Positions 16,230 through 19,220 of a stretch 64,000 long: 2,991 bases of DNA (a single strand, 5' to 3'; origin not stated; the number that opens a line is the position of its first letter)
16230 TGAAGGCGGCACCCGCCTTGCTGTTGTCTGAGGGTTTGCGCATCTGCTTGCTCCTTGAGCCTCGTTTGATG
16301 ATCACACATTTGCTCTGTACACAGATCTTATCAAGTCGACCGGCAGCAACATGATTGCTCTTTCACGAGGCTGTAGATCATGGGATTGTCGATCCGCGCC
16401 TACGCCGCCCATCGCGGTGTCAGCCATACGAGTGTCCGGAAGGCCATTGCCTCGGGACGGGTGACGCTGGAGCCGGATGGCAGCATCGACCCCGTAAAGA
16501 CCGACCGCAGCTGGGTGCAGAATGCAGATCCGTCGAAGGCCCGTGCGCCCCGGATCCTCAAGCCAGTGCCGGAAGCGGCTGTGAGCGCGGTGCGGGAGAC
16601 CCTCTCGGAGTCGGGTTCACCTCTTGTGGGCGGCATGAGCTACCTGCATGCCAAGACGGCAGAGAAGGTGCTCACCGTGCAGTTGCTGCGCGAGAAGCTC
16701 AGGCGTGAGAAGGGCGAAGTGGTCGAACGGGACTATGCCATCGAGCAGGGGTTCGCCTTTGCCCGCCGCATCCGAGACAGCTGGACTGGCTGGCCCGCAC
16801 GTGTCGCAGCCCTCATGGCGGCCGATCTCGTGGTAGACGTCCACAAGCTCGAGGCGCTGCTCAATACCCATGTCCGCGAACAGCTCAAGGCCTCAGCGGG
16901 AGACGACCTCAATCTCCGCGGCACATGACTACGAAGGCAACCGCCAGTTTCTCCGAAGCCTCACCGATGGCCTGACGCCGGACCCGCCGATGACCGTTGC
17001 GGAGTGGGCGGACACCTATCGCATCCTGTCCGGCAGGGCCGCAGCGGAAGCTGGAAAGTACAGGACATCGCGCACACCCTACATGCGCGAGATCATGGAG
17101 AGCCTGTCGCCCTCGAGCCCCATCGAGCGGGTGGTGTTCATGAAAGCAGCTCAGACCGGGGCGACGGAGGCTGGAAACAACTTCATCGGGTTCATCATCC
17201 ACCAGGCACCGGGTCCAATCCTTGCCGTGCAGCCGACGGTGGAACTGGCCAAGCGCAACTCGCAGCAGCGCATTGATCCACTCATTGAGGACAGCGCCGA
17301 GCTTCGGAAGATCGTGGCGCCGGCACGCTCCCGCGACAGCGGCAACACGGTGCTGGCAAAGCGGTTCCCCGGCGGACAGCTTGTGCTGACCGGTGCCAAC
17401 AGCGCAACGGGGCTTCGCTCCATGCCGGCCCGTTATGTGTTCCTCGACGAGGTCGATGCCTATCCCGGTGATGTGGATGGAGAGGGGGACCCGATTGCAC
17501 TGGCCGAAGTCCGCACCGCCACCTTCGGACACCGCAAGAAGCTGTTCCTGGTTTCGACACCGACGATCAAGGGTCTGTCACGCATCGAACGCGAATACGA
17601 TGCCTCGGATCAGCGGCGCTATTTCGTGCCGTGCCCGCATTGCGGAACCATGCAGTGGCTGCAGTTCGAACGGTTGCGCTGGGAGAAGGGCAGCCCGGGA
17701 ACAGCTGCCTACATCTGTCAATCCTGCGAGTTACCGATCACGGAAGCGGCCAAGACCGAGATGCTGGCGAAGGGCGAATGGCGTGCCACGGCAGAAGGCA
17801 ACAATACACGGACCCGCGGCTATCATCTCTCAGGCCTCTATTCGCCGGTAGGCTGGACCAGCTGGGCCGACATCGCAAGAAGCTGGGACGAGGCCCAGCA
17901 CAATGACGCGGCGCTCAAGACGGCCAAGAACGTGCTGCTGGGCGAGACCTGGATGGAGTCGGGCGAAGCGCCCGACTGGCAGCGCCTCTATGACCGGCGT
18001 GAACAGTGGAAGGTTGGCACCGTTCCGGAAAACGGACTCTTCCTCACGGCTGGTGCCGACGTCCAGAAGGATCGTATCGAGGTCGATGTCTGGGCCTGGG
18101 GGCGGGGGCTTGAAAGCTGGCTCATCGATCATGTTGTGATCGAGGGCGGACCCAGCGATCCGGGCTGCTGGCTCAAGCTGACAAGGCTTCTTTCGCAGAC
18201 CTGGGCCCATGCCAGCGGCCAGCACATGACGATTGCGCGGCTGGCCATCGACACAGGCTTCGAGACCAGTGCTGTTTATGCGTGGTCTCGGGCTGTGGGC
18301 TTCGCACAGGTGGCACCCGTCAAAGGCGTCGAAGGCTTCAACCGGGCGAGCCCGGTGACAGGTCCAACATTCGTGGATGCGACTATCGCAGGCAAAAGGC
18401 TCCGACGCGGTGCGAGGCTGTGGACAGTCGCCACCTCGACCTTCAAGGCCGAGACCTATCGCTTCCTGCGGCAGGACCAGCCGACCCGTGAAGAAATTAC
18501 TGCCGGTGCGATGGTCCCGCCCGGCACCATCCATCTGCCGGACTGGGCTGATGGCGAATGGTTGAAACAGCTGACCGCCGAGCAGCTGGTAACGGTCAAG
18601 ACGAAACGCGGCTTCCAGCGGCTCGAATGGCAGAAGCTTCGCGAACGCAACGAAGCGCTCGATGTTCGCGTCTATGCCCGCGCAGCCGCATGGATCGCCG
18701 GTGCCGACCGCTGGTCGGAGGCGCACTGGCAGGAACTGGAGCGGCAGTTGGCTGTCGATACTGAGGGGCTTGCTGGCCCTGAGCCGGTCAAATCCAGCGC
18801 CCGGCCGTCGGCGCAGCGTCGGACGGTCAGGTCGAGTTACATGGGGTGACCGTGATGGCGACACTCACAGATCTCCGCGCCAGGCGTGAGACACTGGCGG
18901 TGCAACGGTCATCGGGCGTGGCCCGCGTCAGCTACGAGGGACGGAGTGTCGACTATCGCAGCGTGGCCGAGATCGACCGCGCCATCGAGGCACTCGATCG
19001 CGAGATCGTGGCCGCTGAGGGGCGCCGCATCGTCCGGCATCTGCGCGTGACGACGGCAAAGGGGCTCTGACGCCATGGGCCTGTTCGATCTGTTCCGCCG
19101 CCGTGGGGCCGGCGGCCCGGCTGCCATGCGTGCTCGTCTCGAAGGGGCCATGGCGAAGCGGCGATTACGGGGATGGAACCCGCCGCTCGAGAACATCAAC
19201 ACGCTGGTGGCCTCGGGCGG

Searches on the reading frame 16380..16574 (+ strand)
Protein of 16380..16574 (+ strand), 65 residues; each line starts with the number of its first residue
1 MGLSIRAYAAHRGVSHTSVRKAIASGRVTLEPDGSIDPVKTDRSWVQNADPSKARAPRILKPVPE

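Call 72: search_solved_structures(query=A4, max_evalue=10, show_alignments=2)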
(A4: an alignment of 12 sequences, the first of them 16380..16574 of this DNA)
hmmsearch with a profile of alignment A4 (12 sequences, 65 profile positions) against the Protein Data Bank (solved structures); distinct sequences matched with E-value up to 10: 32.
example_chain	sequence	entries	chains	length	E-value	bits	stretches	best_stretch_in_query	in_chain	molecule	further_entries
8q7r_U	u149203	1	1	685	4.5e-05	26.8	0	28-57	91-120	Ubiquitin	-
8pql_U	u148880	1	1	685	7e-05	26.2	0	28-57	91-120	Ubiquitin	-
8pql_E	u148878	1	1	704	8.8e-05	25.8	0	28-57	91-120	Polyubiquitin-C,Nucleotide exchange factor SIL1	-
1d1l_A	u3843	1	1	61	0.0014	22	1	9-39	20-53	LAMBDA CRO REPRESSOR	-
1d1m_B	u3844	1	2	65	0.0015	21.9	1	9-39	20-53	LAMBDA CRO REPRESSOR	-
6cro_A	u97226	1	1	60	0.0015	21.9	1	9-39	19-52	LAMBDA CRO REPRESSOR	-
3orc_A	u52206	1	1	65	0.0016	21.8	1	9-39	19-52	PROTEIN (CRO REPRESSOR)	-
1orc_A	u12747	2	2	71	0.0017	21.7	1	9-39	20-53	CRO REPRESSOR INSERTION MUTANT K56-[DGEVK] | CRO REPRESSOR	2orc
1cop_D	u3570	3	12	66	0.0018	21.7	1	9-39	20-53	CRO REPRESSOR | PROTEIN (LAMBDA CRO) | CRO REPRESSOR PROTEIN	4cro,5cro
2a63_A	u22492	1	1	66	0.021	18.3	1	9-39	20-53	Regulatory protein cro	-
5b83_A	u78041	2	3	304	0.021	18.2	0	28-57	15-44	tetra ubiquitin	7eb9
7yui_A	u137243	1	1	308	0.023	18.1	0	28-57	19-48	Polyubiquitin-C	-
4u0y_A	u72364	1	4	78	0.038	17.4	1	4-24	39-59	HTH-type transcriptional repressor YvoA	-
1ebd_C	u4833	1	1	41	0.1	16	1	4-30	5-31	DIHYDROLIPOAMIDE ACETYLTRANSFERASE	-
2pdd_A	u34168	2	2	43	0.11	15.9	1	4-30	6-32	DIHYDROLIPOAMIDE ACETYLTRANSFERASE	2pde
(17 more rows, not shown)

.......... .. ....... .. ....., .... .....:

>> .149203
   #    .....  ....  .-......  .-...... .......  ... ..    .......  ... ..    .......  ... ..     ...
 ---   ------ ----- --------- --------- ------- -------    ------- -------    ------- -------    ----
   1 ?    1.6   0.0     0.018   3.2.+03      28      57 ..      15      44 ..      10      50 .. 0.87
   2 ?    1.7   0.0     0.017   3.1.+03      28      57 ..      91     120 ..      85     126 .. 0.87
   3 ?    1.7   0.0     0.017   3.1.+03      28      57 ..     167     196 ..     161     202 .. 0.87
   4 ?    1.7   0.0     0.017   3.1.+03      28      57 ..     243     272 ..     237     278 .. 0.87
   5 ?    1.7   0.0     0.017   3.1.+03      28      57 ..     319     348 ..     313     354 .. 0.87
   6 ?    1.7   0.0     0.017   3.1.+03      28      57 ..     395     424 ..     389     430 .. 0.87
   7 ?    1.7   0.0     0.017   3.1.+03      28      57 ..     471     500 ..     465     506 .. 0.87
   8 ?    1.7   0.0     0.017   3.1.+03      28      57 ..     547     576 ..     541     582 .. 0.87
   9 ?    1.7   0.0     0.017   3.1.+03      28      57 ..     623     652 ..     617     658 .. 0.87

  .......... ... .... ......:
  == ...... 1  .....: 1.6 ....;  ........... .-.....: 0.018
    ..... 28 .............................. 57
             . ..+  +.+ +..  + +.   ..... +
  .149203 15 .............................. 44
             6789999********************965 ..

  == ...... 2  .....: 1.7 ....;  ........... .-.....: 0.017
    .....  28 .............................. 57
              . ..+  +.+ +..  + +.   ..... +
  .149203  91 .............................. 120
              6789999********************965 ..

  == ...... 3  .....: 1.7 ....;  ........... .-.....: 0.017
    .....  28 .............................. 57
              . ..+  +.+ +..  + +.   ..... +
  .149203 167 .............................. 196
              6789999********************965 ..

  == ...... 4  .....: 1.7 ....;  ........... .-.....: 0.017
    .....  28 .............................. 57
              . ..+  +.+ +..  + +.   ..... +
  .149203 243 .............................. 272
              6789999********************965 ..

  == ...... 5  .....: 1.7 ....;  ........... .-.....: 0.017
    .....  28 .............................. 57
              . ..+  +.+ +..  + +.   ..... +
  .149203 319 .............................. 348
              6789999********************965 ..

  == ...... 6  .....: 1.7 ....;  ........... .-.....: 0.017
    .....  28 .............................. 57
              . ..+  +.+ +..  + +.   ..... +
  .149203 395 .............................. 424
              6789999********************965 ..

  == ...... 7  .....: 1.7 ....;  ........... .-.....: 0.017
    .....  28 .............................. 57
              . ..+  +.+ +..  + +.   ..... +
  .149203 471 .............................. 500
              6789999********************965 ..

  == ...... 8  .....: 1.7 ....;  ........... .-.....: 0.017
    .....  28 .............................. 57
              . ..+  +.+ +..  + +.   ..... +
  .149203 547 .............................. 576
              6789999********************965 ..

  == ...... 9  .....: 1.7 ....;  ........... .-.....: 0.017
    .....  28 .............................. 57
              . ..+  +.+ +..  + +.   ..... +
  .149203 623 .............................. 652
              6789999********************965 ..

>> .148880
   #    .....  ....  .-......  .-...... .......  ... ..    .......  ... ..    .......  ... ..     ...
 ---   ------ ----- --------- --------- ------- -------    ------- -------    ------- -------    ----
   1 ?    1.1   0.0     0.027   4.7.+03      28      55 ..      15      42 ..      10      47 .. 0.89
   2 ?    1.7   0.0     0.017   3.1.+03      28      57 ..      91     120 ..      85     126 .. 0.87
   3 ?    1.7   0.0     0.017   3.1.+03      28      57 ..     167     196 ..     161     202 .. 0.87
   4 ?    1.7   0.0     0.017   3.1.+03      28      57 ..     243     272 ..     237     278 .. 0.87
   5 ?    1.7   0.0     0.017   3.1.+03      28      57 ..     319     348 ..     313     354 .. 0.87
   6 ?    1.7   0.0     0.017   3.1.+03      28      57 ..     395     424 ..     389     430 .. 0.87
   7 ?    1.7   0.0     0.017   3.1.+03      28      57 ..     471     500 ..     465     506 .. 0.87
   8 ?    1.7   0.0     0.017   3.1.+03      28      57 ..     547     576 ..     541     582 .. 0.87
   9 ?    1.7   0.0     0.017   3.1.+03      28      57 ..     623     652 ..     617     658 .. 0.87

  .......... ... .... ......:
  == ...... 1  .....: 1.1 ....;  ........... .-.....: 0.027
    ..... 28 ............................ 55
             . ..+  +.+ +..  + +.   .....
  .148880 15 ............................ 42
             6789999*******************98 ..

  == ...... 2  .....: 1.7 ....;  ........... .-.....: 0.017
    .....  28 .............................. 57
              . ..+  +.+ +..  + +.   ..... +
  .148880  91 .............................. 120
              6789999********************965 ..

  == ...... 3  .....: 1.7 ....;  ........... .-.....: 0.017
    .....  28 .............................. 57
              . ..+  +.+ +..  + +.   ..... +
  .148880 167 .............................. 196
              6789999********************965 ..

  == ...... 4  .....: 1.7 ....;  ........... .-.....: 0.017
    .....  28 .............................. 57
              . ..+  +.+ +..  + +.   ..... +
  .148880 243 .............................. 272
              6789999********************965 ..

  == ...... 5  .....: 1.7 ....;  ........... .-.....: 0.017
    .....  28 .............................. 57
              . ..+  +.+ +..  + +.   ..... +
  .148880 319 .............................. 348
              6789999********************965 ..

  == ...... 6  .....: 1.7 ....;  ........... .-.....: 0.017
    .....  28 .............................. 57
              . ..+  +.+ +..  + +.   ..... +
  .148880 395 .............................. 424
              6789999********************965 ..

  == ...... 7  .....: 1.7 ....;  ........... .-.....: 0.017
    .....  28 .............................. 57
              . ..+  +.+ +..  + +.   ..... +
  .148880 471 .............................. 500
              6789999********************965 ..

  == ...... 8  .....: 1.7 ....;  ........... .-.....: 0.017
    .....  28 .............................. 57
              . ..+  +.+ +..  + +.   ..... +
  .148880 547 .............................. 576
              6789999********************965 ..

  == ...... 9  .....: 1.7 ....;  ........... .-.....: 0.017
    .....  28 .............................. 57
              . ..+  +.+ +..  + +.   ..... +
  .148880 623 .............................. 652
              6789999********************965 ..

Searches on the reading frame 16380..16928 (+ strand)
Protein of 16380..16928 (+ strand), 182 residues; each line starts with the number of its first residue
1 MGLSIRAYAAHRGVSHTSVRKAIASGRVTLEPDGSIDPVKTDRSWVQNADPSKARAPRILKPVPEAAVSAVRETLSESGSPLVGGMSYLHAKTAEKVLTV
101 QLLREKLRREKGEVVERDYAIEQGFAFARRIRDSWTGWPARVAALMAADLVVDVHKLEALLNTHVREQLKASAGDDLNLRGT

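Call 6: search_protein_families(library=pfam, proteins=[window:16380-16928:+])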
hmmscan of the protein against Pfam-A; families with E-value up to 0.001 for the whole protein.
window:16380-16928:+ (182 aa): 0 families

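Call 24: search_protein_families(library=phrogs, proteins=[window:16380-16928:+])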
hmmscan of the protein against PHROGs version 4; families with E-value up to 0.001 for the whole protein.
window:16380-16928:+ (182 aa): 1 family
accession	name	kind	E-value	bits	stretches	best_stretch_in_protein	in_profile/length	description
phrog_57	-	head and packaging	1.7e-25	91.1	1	1-180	11-177/199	terminase small subunit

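Call 46: search_protein_families(library=pfam, proteins=[window:16380-16928:+], max_evalue=1)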
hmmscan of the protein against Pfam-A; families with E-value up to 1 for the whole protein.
window:16380-16928:+ (182 aa): 1 family
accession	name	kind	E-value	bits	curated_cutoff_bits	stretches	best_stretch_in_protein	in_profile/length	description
PF22798.2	DUF5817_CT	-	0.06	13.6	29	1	5-23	18-36/54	DUF5817, C-terminal domain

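Call 67: predict_structure(alignment_id=A2)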
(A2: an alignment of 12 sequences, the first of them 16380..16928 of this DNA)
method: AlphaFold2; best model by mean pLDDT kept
length: 182 residues; sequences in the alignment: 12
mean_pLDDT: 55.5   pTM: 0.28
mean pLDDT of the five models: 55.5, 53.7, 53.1, 53.1, 50.5
residues with pLDDT >= 90: 0; 70-90: 41; 50-70: 50; < 50: 91
segments of 3 or more residues with pLDDT < 50: 49-100, 112-115, 117-125, 143-150, 172-182
pLDDT, mean of each block of 10 residues (from residue 1): 83 81 81 84 61 41 42 37 37 46 51 48 49 52 48 58 61 42 36
secondary structure, 60 per line:
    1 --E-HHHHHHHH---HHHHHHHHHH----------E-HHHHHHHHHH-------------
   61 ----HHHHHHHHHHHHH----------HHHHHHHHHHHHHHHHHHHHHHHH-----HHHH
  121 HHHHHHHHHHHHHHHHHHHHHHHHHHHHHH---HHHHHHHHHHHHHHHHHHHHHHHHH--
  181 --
elements in order: H5-12 H16-25 H38-47 H65-77 H88-111 H117-150 H154-178

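Call 69: fold_search(model_id=the predicted structure, library=pdb)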
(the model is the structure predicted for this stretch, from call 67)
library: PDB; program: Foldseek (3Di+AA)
matches with E <= 10: 363; with E <= 0.001: 0
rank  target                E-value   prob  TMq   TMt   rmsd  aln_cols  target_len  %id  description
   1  5xbw_A                2.1e-01  0.38  0.23  0.17  22.2       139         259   16  The structure of BrlR (released 2018-05-02)
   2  3fm5_D                2.1e-01  0.21  0.16  0.20   9.1        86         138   21  X-ray crystal structure of transcriptional regulator (MarR family) from Rhodococcus sp. RHA1 (released 2009-02-03)
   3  5ydc_A                2.2e-01  0.47  0.24  0.35  16.0       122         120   17  Crystal structure of mercury soaked C-terminal domain of Rv1828 from Mycobacterium tuberculosis (released 2018-09-19)
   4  4j2n_A                2.7e-01  0.96  0.20  0.61   3.4        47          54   28  Crystal Structure of mycobacteriophage Pukovnik Xis (released 2013-10-23)
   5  5d90_C                3.5e-01  0.18  0.20  0.27  19.0       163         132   12  Crystal structure of HiNmlR, a MerR family regulator lacking the sensor domain, bound to promoter DNA (released 2016-06-29)
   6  6ama_H                3.7e-01  0.85  0.20  0.56   3.4        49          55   16  Structure of S. coelicolor/S. venezuelae BldC-smeA-ssfA complex to 3.09 Angstrom (released 2018-03-28)
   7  5e01_B                4.3e-01  0.33  0.23  0.30  11.0       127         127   15  Crystal structure of HiNmlR, a MerR family regulator lacking the sensor domain, bound to palyndromic promoter DNA (released 2016-06-29)
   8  5ydd_B                4.6e-01  0.30  0.25  0.35  19.4       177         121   16  Crystal structure of C-terminal domain of Rv1828 from Mycobacterium tuberculosis (released 2018-09-19)
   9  4j2n_C                4.9e-01  0.91  0.20  0.58   3.2        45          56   29  Crystal Structure of mycobacteriophage Pukovnik Xis (released 2013-10-23)
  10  5i41                  5.2e-01  0.77  0.23  0.53   4.3        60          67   15  Structure of the apo RacA DNA binding domain (released 2016-05-04)
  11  5d8c_A                5.2e-01  0.23  0.23  0.31  16.8       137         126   14  Crystal structure of HiNmlR, a MerR family regulator lacking the sensor domain, bound to promoter DNA (released 2016-06-29)
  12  4ham                  5.2e-01  0.16  0.15  0.20  14.4        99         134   19  Crystal Structure of Transcriptional Antiterminator from Listeria monocytogenes EGD-e (released 2012-10-17)
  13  7dvt                  5.9e-01  0.14  0.18  0.21   7.5        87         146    7  Crystal structure of heme sensor protein PefR in complex with heme and carbon monoxide (released 2021-09-29)
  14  5d8c_B                6.3e-01  0.23  0.23  0.30  17.2       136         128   12  Crystal structure of HiNmlR, a MerR family regulator lacking the sensor domain, bound to promoter DNA (released 2016-06-29)
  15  7cla                  6.3e-01  0.15  0.21  0.26  18.1       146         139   16  Crystal structure of HTH-type transcriptional regulator SkgA from Caulobacter crescentus (released 2020-10-28)
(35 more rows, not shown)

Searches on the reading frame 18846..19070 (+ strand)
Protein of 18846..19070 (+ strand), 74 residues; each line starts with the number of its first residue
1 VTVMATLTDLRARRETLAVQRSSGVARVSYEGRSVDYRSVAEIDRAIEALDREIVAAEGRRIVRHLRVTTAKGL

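Call 24: search_protein_families(library=phrogs, proteins=[window:18846-19070:+])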
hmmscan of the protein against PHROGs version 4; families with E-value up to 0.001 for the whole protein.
window:18846-19070:+ (74 aa): 1 family
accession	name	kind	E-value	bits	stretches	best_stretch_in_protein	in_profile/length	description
phrog_2545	-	connector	2.1e-13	51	1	12-74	6-68/68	head-tail adaptor Ad1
